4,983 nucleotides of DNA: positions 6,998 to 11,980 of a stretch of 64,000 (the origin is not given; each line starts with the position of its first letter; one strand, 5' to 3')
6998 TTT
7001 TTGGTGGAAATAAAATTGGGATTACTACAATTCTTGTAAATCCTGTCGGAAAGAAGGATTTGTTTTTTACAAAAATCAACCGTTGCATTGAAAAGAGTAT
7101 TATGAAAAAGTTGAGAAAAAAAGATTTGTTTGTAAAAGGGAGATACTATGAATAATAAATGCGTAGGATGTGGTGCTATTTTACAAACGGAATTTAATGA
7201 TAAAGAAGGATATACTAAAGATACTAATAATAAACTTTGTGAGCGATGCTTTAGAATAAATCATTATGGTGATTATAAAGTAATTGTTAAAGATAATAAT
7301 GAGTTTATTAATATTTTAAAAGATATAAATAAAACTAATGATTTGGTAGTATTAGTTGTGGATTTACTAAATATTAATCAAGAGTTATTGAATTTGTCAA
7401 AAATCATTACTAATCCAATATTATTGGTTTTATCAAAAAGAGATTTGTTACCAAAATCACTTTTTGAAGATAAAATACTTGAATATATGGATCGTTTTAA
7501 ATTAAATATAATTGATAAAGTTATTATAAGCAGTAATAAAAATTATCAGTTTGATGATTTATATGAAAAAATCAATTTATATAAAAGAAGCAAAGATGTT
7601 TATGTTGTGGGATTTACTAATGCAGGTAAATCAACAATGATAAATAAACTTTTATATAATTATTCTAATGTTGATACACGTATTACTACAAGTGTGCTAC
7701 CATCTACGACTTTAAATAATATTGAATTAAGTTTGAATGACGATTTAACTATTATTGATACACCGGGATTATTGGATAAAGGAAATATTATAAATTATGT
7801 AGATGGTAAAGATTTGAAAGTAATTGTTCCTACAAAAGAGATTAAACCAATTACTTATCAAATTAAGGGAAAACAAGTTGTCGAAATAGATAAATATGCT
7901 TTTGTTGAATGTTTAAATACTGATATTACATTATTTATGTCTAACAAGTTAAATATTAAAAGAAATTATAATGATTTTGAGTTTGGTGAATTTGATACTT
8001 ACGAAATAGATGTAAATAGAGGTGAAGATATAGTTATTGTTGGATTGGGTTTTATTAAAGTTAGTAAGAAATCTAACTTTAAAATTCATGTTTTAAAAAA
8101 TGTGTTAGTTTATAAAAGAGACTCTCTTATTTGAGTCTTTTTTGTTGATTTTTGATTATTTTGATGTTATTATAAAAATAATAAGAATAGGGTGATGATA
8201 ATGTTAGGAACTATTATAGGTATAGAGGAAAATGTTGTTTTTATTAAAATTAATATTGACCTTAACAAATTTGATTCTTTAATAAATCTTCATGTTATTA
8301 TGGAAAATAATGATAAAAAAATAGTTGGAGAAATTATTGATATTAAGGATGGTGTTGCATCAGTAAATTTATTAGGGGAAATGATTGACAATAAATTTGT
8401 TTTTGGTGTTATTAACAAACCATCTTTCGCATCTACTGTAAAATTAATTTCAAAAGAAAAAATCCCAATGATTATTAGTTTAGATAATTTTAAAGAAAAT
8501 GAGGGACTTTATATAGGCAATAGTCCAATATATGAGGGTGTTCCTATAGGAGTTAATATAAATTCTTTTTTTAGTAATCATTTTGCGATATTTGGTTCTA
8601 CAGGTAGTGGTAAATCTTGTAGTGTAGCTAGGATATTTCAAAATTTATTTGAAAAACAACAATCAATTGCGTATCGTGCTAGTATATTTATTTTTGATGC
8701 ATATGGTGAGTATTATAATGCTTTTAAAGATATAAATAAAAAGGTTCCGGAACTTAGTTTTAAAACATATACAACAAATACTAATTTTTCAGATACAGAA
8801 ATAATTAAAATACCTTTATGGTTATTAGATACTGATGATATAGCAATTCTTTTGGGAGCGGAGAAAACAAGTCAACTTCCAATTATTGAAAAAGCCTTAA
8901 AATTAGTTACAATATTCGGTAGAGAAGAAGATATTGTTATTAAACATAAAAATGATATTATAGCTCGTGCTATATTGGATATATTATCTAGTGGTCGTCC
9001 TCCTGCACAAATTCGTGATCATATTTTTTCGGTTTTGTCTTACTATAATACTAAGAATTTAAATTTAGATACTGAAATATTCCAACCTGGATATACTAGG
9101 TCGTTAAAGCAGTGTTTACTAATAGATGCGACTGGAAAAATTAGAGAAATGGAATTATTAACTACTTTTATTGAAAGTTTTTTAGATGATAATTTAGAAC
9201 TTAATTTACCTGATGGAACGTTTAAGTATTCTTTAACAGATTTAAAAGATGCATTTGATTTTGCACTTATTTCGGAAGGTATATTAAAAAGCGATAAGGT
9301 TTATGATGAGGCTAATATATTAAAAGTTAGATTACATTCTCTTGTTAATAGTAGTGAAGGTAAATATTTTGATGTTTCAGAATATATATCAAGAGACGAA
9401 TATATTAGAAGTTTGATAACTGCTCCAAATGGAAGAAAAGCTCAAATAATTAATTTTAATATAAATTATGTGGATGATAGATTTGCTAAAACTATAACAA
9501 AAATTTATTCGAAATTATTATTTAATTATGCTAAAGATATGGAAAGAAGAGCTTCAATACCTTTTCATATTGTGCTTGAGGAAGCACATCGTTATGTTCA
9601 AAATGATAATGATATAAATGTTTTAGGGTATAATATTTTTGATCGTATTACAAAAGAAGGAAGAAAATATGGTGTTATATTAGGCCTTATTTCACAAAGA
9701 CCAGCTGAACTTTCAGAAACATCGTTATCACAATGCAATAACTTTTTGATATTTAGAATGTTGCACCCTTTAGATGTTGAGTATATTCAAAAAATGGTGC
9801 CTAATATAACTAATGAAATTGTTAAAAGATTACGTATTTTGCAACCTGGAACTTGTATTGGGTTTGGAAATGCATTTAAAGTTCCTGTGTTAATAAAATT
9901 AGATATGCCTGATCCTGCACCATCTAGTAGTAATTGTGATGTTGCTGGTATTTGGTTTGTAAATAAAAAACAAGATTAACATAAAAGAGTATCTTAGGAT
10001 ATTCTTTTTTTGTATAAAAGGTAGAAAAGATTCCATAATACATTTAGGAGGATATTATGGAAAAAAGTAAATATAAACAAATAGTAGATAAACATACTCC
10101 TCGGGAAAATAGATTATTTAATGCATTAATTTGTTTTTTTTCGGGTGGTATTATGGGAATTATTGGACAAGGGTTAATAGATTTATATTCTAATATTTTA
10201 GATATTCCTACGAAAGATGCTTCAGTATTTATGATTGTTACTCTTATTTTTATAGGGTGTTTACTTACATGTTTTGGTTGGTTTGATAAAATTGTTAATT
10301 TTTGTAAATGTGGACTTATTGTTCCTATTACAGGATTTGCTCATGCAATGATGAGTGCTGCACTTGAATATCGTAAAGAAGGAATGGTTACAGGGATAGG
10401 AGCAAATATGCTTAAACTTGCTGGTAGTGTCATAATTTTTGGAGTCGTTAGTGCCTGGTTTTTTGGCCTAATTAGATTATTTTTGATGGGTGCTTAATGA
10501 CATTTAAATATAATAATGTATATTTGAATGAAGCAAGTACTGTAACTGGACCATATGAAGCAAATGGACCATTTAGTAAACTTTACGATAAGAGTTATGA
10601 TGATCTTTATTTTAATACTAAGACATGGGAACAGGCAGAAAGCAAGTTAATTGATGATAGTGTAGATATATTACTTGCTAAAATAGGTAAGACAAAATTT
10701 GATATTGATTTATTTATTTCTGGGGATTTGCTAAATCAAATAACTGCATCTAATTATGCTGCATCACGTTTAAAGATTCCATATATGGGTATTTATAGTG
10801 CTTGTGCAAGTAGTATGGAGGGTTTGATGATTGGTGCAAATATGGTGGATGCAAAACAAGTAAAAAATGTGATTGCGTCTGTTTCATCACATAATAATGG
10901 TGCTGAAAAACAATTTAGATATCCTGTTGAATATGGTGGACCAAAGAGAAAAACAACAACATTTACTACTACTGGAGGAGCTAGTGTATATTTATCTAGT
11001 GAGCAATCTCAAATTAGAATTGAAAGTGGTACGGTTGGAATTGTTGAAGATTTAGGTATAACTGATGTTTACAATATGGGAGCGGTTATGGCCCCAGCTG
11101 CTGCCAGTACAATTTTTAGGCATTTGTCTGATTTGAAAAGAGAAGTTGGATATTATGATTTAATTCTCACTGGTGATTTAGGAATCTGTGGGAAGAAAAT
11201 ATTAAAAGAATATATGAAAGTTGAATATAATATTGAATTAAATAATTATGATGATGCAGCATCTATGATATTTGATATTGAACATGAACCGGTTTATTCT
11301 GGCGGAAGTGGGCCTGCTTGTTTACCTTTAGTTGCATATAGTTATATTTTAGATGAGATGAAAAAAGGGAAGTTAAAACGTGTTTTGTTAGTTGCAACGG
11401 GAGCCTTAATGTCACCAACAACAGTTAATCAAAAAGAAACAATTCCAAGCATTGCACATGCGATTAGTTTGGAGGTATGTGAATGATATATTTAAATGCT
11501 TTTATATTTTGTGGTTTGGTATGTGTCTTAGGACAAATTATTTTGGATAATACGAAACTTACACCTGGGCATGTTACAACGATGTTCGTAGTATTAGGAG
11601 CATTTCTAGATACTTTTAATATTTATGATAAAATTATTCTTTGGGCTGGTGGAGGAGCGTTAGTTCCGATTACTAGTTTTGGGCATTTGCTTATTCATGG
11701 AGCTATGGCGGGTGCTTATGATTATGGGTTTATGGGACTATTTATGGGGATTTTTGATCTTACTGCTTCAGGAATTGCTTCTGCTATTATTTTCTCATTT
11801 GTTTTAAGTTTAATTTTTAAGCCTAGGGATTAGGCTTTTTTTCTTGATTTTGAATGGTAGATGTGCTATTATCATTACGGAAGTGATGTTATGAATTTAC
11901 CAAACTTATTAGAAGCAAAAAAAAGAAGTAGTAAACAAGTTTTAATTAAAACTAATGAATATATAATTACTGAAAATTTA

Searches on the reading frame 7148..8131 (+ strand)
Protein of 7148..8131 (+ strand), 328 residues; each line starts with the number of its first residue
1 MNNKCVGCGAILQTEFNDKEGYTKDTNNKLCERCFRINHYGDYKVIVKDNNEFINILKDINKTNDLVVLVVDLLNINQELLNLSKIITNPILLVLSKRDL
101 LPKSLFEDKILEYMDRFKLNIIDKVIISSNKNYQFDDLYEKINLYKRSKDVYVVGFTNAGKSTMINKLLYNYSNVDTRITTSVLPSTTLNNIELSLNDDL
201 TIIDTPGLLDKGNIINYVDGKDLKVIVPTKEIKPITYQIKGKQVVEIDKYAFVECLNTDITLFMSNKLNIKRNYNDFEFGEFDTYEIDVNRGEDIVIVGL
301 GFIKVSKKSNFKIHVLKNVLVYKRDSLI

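Call 14: search_protein_families(library=pfam, proteins=[window:7148-8131:+], max_evalue=0.001)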
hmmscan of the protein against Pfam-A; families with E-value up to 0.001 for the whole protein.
window:7148-8131:+ (328 aa): 6 families
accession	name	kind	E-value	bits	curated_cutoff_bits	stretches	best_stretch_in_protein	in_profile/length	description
PF01926.29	MMR_HSR1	-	4.4e-14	53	21.9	1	151-217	2-70/113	50S ribosome-binding GTPase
PF03193.22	RsgA_GTPase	-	3.4e-08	33.9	30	1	90-208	55-168/174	RsgA GTPase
PF21516.2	YqeH-like_C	-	5e-05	24.2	27.7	1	279-327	45-95/95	YqeH-like, C-terminal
PF00350.29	Dynamin_N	-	0.00011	22.8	27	0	151-181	1-32/168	Dynamin family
PF04548.22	AIG1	-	0.00023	21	27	1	151-214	3-65/212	AIG1 family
PF02421.24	FeoB_N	-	0.00076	19.5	27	0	151-208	3-57/156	Ferrous iron transport protein B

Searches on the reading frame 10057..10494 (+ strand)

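Call 14: search_protein_families(library=pfam, proteins=[window:10057-10494:+], max_evalue=0.001)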
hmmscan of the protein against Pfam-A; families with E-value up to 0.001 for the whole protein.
window:10057-10494:+ (146 aa): 1 family
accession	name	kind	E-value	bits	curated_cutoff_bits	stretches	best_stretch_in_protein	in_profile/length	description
PF03862.18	SpoVAC_SpoVAEB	-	4.9e-33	114.3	25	1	23-139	2-117/117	SpoVAC/SpoVAEB sporulation membrane protein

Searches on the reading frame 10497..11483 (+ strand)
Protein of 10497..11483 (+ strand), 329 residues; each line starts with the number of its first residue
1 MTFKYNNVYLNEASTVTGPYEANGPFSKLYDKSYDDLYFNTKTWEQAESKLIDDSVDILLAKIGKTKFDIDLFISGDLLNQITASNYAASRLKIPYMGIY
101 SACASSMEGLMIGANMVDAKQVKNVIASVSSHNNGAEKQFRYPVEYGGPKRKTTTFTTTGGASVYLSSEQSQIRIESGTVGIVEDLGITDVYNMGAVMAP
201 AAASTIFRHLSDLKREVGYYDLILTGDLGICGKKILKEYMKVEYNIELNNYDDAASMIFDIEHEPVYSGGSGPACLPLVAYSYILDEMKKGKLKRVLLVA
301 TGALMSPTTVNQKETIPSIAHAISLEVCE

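Call 15: search_protein_families(library=pfam, proteins=[window:10497-11483:+], max_evalue=0.001)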
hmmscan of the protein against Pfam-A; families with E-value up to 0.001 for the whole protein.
window:10497-11483:+ (329 aa): 1 family
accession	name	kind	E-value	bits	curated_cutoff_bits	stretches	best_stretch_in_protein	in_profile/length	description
PF07451.17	SpoVAD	-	4.1e-120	400.9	22.1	1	6-326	9-329/329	Stage V sporulation protein AD (SpoVAD)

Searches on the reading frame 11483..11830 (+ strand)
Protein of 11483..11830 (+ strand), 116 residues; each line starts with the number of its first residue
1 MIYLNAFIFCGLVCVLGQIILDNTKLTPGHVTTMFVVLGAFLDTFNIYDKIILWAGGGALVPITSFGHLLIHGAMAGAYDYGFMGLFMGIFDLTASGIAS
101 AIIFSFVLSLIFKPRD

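Call 15: search_protein_families(library=pfam, proteins=[window:11483-11830:+], max_evalue=0.001)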
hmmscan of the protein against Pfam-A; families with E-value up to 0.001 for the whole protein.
window:11483-11830:+ (116 aa): 1 family
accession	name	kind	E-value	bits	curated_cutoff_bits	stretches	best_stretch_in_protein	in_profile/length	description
PF03862.18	SpoVAC_SpoVAEB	-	2.3e-30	105.7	25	1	3-111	2-117/117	SpoVAC/SpoVAEB sporulation membrane protein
